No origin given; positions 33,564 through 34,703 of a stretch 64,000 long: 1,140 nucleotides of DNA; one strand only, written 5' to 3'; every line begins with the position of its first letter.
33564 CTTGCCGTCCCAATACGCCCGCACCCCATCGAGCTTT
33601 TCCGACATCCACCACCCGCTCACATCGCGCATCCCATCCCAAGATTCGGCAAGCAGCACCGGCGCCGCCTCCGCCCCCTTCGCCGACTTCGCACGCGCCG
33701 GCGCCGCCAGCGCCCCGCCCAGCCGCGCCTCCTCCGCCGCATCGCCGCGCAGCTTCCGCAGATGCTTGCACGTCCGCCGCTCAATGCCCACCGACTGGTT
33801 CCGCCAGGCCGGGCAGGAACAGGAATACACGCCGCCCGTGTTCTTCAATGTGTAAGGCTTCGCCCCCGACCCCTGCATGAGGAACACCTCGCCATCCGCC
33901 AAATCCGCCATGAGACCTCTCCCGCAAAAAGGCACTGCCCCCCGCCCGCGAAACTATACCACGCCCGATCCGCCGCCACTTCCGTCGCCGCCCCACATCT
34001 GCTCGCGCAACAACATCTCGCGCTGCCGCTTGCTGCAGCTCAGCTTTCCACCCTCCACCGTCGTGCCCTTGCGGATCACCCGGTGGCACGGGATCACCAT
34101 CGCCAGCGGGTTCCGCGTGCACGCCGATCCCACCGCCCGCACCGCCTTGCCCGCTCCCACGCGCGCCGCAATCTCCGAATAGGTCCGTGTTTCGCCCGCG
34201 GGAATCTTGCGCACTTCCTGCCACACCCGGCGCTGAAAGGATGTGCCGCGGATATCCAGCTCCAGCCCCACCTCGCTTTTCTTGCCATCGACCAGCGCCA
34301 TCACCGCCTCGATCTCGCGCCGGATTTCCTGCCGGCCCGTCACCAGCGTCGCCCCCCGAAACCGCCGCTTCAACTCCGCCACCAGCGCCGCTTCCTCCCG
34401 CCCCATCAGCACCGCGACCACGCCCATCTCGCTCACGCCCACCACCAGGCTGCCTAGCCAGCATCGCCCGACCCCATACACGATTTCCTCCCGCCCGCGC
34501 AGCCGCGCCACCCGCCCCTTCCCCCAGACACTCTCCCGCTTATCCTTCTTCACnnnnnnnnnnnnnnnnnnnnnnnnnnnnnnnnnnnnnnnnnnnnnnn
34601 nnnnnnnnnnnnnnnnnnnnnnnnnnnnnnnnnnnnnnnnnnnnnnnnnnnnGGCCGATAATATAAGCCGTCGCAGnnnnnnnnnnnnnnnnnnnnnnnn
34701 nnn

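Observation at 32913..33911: ATP-dependent DNA ligase fused to an N-terminal SWIM zinc finger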

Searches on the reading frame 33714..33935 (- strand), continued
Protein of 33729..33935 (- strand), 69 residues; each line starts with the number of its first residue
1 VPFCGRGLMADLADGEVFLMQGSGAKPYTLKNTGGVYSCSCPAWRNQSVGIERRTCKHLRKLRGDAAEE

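Call 70: find_homologous_proteins(query=P0220, max_evalue=0.001)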
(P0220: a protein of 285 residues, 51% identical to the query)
Query P0220 (285 aa): 1112 proteins with E <= 0.001 among 3185 candidates; the best 120 are listed.
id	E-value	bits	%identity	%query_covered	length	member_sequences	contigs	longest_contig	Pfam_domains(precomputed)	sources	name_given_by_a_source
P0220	4.0e-183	625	100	100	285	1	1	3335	-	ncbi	ncbi:hypothetical protein FRC07_009757, partial [Ceratobasidium sp. 392]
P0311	4.7e-123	428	74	97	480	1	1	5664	PF14743.13,PF01068.27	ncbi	ncbi:hypothetical protein FRC06_003853, partial [Ceratobasidium sp. 370]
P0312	9.5e-82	293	54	98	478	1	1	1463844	PF09414.16,PF01068.27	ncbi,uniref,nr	ncbi:DNA ligase [Rhizoctonia solani]|uniref:DNA ligase n=1 Tax=Rhizoctonia solani TaxID=456999 RepID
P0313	2.8e-43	167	58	42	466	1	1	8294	PF14743.13,PF09414.16,PF01068.27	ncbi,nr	ncbi:hypothetical protein FRC11_003089 [Ceratobasidium sp. 423]|nr:hypothetical protein FRC11_003089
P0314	5.4e-40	156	69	36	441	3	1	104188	PF14743.13,PF01068.27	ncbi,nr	ncbi:DNA ligase/mRNA capping enzyme [Hymenopellis radicata]|nr:DNA ligase/mRNA capping enzyme [Hymen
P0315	5.6e-40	156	78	31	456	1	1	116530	PF14743.13,PF01068.27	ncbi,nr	ncbi:DNA ligase/mRNA capping enzyme [Mucidula mucida]|nr:DNA ligase/mRNA capping enzyme [Mucidula mu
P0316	6.0e-40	156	67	38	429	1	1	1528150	PF14743.13,PF01068.27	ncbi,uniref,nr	ncbi:DNA ligase/mRNA capping enzyme [Neolentinus lepideus HHB14362 ss-1]|uniref:DNA ligase/mRNA capp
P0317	1.1e-39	155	77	31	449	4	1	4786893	PF14743.13,PF01068.27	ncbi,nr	ncbi:DNA ligase/mRNA capping enzyme [Armillaria fumosa]|nr:DNA ligase/mRNA capping enzyme [Armillari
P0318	2.6e-38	150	77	29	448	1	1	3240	PF14743.13,PF01068.27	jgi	-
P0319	4.7e-38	149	64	38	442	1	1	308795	PF14743.13,PF01068.27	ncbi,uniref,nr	ncbi:DNA ligase/mRNA capping enzyme [Desarmillaria tabescens]|uniref:DNA ligase/mRNA capping enzyme 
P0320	6.0e-38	149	68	35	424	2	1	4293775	PF14743.13,PF01068.27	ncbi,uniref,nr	ncbi:DNA ligase/mRNA capping enzyme [Gloeophyllum trabeum ATCC 11539]|uniref:DNA ligase/mRNA capping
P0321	6.8e-38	149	78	29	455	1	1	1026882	PF14743.13,PF01068.27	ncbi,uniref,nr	ncbi:DNA ligase [Hypsizygus marmoreus]|uniref:DNA ligase n=1 Tax=Hypsizygus marmoreus TaxID=39966 Re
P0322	8.7e-38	149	65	36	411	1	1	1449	PF14743.13,PF01068.27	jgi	-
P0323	1.6e-37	148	47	56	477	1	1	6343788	PF14743.13,PF01068.27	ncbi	ncbi:hypothetical protein Ac2012v2_004512 [Leucoagaricus gongylophorus]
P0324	2.7e-37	147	71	33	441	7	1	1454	PF14743.13,PF01068.27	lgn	-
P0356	1.2e-30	125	49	51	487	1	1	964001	PF14743.13,PF10283.15,PF01068.27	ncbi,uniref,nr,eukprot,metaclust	ncbi:uncharacterized protein SPPG_06617 [Spizellomyces punctatus DAOM BR117]|uniref:SWIM-type domain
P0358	8.6e-30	122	66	31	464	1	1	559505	PF14743.13,PF10283.15,PF01068.27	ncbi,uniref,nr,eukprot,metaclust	ncbi:DNA ligase/mRNA capping enzyme [Gonapodya prolifera JEL478]|uniref:DNA ligase/mRNA capping enzy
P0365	1.8e-25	108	48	54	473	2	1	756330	PF14743.13,PF10283.15,PF01068.27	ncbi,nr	ncbi:hypothetical protein HDU85_007370 [Gaertneriomyces sp. JEL0708]|nr:hypothetical protein HDU85_0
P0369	6.3e-25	106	52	34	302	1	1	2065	PF10283.15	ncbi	ncbi:hypothetical protein BDK51DRAFT_29172, partial [Blyttiomyces helicus]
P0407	5.6e-12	64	51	25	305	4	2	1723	PF10283.15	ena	-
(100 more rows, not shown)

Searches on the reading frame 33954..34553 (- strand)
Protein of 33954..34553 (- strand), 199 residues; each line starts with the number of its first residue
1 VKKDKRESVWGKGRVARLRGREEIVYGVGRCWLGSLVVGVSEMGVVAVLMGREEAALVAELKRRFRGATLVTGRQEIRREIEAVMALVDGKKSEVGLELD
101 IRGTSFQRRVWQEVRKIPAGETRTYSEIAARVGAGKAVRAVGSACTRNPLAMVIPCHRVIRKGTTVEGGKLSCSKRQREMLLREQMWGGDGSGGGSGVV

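Call 42: search_protein_families(library=pfam, proteins=[window:33954-34553:-], max_evalue=0.01)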
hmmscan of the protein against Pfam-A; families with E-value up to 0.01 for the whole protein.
window:33954-34553:- (199 aa): 2 families
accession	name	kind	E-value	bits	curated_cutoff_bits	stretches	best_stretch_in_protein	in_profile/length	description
PF01035.26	DNA_binding_1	-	3.2e-28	97.8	27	1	105-185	1-80/81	6-O-methylguanine DNA methyltransferase, DNA binding domain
PF17567.7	DUF5473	-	0.0012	19.5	31.1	1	107-193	2-85/106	Family of unknown function (DUF5473)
